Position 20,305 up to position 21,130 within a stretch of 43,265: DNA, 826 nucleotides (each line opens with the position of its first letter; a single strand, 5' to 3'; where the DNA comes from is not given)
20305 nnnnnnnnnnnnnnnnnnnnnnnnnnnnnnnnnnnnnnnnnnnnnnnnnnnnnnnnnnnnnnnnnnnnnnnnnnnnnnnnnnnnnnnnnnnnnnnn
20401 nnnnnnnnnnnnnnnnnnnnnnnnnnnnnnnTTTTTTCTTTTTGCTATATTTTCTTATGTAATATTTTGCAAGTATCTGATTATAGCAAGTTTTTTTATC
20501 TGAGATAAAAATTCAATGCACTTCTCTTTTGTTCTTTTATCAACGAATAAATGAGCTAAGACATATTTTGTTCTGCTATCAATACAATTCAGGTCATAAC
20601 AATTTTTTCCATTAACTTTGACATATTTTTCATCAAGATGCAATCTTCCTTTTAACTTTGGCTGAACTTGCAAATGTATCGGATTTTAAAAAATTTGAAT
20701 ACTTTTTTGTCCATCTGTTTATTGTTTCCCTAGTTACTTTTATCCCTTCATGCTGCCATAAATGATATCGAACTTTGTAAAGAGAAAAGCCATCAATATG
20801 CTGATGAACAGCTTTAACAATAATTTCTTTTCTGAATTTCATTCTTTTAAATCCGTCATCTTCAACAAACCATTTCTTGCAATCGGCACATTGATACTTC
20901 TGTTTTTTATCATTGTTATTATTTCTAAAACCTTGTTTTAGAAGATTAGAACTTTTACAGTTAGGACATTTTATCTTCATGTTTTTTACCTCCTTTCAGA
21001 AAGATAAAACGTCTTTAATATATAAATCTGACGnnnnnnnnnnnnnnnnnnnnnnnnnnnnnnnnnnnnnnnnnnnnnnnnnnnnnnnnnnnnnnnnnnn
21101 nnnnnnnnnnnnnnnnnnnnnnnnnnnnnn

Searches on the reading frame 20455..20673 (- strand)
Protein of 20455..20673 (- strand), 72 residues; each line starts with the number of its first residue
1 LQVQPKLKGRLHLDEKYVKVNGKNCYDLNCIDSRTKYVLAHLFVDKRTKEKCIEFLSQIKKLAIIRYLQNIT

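Call 3: search_protein_families(library=pfam, proteins=[window:20455-20673:-], max_evalue=0.01)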
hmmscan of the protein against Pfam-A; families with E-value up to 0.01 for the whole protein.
window:20455-20673:- (72 aa): 1 family
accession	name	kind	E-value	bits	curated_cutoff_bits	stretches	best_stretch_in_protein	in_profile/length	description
PF13610.12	DDE_Tnp_IS240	-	2.7e-07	31.2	27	1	10-61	3-53/139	DDE domain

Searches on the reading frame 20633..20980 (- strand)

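Call 3: search_protein_families(library=pfam, proteins=[window:20633-20980:-], max_evalue=0.01)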
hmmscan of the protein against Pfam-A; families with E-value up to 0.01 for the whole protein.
window:20633-20980:- (115 aa): 2 families
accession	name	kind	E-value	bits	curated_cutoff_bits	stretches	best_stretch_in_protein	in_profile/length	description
PF02701.20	Zn_ribbon_Dof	-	0.00019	21.9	26.6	1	3-38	4-38/59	Dof domain, zinc finger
PF03811.18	Zn_ribbon_InsA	-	0.00037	20.6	26.1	1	2-35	5-35/35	InsA N-terminal domain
